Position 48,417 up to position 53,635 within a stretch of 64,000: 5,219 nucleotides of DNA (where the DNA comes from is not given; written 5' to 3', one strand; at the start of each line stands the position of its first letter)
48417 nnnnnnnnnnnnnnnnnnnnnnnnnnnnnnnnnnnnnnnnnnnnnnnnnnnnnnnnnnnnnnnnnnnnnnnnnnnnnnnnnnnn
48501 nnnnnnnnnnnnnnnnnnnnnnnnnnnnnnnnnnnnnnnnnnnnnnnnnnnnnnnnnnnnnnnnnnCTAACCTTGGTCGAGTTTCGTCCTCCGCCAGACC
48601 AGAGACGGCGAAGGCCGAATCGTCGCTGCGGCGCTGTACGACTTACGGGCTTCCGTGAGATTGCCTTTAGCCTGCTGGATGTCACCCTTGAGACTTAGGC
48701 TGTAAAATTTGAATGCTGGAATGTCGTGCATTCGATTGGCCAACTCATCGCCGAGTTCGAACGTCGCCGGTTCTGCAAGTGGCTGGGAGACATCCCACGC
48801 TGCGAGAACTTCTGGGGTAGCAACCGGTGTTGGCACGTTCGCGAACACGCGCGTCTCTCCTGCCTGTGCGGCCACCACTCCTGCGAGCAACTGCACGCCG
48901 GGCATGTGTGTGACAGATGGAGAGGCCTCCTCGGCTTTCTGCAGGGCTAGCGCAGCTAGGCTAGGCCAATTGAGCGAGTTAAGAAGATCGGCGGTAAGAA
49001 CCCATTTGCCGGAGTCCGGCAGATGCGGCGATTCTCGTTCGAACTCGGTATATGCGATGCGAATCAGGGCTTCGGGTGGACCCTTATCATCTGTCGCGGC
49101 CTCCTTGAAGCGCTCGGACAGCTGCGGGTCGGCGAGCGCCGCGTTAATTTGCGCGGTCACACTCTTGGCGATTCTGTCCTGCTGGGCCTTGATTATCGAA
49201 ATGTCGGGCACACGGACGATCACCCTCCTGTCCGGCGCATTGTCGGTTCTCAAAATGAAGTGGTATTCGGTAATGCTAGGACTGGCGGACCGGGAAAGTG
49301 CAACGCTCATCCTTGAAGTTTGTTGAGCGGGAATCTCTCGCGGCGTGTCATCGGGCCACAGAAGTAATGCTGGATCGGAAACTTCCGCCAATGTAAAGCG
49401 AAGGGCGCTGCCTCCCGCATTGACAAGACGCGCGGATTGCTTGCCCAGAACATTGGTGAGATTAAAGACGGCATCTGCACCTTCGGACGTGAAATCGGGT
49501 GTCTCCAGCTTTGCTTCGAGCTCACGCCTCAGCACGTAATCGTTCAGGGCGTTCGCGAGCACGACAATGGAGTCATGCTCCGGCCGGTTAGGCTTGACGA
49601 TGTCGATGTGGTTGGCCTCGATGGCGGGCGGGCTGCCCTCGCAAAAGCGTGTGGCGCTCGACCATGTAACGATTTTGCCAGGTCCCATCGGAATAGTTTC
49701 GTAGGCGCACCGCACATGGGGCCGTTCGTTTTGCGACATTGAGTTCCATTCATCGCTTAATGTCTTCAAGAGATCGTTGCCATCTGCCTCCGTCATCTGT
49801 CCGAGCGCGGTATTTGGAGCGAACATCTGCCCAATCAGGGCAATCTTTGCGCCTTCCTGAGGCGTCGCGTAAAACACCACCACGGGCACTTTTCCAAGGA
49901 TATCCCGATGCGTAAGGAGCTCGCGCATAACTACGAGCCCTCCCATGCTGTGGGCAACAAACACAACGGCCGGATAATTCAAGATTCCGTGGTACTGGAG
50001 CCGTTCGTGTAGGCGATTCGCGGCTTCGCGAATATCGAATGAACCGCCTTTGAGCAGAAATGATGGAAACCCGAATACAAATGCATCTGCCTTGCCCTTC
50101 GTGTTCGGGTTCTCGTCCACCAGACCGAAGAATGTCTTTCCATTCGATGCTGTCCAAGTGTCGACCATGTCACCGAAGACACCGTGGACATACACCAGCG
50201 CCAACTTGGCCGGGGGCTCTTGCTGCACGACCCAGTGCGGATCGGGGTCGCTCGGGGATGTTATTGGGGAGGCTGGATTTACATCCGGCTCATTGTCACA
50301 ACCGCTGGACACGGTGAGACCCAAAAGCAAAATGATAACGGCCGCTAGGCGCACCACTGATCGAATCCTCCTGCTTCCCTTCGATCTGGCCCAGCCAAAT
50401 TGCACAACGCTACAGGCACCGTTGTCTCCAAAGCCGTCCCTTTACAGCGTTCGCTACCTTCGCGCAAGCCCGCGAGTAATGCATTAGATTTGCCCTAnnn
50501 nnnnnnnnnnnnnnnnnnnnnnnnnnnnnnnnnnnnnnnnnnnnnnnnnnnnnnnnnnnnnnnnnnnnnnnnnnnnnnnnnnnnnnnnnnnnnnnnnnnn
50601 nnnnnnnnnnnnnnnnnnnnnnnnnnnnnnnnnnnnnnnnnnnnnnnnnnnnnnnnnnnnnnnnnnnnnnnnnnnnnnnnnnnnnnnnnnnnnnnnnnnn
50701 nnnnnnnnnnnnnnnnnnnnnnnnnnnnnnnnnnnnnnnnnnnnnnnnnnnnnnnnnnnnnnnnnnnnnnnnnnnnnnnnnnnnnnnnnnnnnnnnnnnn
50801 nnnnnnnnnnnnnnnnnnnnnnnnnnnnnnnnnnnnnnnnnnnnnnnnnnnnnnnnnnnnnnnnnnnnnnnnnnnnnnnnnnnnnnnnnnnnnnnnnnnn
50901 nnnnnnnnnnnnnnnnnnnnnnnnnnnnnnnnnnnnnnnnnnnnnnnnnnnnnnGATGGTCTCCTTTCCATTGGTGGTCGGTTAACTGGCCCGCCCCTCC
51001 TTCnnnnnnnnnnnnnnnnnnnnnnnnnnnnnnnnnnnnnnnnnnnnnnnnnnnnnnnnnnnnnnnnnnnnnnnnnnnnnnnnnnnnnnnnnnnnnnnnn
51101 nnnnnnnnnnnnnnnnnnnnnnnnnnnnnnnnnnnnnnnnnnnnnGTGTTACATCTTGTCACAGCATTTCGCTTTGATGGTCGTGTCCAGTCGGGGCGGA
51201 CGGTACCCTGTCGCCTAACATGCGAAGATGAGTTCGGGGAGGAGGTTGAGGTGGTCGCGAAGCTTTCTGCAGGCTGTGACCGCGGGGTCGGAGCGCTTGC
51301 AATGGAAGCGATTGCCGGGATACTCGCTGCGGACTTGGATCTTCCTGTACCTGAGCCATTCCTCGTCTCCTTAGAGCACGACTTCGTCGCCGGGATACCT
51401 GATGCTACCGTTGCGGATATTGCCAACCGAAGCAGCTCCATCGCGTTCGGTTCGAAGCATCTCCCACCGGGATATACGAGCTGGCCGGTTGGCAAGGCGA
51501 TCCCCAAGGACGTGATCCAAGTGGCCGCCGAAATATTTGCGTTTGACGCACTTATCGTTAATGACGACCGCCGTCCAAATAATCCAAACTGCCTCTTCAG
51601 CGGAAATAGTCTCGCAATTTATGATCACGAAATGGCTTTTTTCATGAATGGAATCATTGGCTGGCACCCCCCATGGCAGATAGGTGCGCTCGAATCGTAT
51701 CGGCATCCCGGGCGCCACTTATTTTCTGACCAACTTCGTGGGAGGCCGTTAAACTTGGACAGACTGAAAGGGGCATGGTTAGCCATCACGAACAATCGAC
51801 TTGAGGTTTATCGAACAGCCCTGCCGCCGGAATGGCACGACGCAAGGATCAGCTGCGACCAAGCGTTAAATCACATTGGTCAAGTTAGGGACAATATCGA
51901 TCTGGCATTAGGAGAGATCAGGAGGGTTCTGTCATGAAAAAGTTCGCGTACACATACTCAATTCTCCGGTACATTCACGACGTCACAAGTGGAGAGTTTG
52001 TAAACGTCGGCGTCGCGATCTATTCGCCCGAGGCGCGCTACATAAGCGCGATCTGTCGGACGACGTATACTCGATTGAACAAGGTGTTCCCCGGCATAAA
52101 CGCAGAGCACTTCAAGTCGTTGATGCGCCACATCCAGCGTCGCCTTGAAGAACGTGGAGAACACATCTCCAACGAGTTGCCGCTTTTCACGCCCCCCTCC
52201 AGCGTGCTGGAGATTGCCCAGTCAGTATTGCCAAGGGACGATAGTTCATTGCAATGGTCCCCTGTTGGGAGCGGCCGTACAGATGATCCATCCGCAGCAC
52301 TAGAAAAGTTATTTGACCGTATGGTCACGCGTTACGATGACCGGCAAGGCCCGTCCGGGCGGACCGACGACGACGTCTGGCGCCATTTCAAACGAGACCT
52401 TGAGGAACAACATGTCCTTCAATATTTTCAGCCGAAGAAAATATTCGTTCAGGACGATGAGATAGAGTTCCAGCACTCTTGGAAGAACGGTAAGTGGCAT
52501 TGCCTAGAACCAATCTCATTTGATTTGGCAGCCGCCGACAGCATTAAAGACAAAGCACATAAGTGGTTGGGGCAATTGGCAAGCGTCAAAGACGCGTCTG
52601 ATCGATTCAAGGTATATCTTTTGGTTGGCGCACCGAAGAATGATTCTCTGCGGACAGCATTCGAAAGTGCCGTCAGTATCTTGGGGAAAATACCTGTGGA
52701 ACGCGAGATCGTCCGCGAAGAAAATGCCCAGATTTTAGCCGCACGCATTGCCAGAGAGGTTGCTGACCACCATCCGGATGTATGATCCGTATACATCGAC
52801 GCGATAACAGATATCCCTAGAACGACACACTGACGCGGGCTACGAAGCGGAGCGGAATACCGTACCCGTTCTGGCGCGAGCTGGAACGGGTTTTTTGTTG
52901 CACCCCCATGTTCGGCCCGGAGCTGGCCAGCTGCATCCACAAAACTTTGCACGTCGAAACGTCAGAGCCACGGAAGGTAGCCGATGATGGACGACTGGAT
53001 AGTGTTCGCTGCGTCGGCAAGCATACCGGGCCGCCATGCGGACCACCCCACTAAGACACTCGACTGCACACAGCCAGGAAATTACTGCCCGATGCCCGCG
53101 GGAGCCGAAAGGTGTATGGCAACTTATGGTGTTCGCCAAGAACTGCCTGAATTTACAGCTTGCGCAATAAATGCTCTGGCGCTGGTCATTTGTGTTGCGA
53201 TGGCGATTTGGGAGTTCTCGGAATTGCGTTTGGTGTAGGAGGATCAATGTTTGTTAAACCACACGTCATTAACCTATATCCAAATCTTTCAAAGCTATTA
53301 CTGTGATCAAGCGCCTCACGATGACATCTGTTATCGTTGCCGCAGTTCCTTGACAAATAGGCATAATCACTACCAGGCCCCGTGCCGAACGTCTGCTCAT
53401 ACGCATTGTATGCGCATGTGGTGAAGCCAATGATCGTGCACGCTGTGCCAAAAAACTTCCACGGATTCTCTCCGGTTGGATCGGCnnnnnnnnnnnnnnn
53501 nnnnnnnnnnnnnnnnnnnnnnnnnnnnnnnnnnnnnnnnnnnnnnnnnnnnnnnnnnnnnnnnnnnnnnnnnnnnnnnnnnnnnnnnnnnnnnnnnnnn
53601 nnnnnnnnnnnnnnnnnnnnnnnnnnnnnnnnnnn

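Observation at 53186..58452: RHS toxin with an embedded dockerin-like module, coupled to an upstream cohesin-like anchor protein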

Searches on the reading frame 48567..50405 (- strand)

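Call 5: search_protein_families(library=pfam, proteins=[window:48567-50405:-], max_evalue=0.1)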
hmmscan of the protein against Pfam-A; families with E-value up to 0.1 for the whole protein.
window:48567-50405:- (612 aa): 6 families
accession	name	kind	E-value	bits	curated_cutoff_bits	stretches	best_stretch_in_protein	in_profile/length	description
PF12697.13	Abhydrolase_6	-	0.00011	23.4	26.3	1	70-204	1-111/217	Alpha/beta hydrolase family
PF07819.20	PGAP1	-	0.0007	19.9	24.3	1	146-204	92-150/233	PGAP1-like alpha/beta domain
PF24096.1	DUF7379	-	0.0023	18.4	33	1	70-189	1-118/191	Domain of unknown function (DUF7379)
PF13181.12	TPR_8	-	0.013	16.1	25.7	0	571-599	5-33/34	Tetratricopeptide repeat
PF09976.15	TPR_21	-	0.019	15.1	25.5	1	564-595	143-174/193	Tetratricopeptide repeat-like domain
PF07719.23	TPR_2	-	0.092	13.4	27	0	569-598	3-32/34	Tetratricopeptide repeat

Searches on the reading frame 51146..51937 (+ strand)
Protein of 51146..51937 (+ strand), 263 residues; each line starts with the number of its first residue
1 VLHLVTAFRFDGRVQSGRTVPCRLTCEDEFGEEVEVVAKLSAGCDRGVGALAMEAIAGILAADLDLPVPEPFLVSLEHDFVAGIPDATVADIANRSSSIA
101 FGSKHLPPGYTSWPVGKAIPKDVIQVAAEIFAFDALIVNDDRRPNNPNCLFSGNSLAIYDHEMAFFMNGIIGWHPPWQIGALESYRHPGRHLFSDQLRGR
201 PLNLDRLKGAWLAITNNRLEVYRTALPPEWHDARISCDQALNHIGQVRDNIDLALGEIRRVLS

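Call 5: search_protein_families(library=pfam, proteins=[window:51146-51937:+], max_evalue=0.1)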
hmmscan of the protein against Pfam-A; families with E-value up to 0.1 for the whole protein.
window:51146-51937:+ (263 aa): 1 family
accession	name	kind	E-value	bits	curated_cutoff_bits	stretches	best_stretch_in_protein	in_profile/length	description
PF20613.4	HipA_2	-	2.2e-12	47.2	27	1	46-165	33-152/240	HipA-like kinase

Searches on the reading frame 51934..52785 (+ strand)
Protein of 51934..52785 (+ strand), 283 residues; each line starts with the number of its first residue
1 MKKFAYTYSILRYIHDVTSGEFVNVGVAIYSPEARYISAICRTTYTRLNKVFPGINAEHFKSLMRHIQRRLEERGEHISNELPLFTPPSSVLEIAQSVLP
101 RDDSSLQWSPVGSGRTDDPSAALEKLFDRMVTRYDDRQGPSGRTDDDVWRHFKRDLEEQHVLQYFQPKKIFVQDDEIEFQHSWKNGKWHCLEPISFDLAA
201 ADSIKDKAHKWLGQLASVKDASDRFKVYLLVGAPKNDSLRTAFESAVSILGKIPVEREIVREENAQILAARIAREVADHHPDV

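Call 5: search_protein_families(library=pfam, proteins=[window:51934-52785:+], max_evalue=0.1)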
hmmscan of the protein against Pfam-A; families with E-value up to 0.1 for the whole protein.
window:51934-52785:+ (283 aa): 1 family
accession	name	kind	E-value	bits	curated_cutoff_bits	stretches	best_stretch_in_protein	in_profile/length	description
PF11236.13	DUF3037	-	2.7e-19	70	22.6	1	8-131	1-118/118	Protein of unknown function (DUF3037)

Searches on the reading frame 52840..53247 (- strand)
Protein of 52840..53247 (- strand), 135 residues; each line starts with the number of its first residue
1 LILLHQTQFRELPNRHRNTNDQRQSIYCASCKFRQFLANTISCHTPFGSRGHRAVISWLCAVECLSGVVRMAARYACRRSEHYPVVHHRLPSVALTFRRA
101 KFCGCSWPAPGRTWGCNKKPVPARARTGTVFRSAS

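Call 5: search_protein_families(library=pfam, proteins=[window:52840-53247:-], max_evalue=0.1)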
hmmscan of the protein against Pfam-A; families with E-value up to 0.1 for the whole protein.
window:52840-53247:- (135 aa): 0 families
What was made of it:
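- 52786..53185 (.): 400-bp spacer to the convergent DUF3037 gene; no credible immunity ORF; terminator-like hairpin at 52864-52891. No Pfam hits for the two longest ORFs there (call 5).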

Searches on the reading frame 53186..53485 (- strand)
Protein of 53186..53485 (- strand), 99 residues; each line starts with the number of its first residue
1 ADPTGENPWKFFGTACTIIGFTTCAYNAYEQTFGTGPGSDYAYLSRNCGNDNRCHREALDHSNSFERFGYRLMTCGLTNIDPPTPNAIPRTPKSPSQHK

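Call 33: search_protein_representatives(protein=window:53186-53485:-)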
Query: 99 residues. Proteins with E-value up to 0.001 (for the whole library): 1; up to 1e-10: 1; up to 1e-30: 1. The best 1 are listed.
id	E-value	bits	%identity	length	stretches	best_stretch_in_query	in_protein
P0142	4.5e-64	229.6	100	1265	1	1-99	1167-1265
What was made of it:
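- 53186..53470 (-): Orphan C-terminal domain (about 95 aa) in the position of the variable toxin. Only a self-match among 1.84 billion proteins (call 33).
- On RHS / YD-repeat polymorphic toxin: The window's end is unique (call 33).
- Checked: The roughly 95-aa domain after DPTGE is unrecognisable. phmmer against 1.84 billion representative proteins finds only the protein itself (call 33).
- Tried and rejected: The C-terminal domain was searched against 1.84 billion proteins and only matched itself (call 33).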
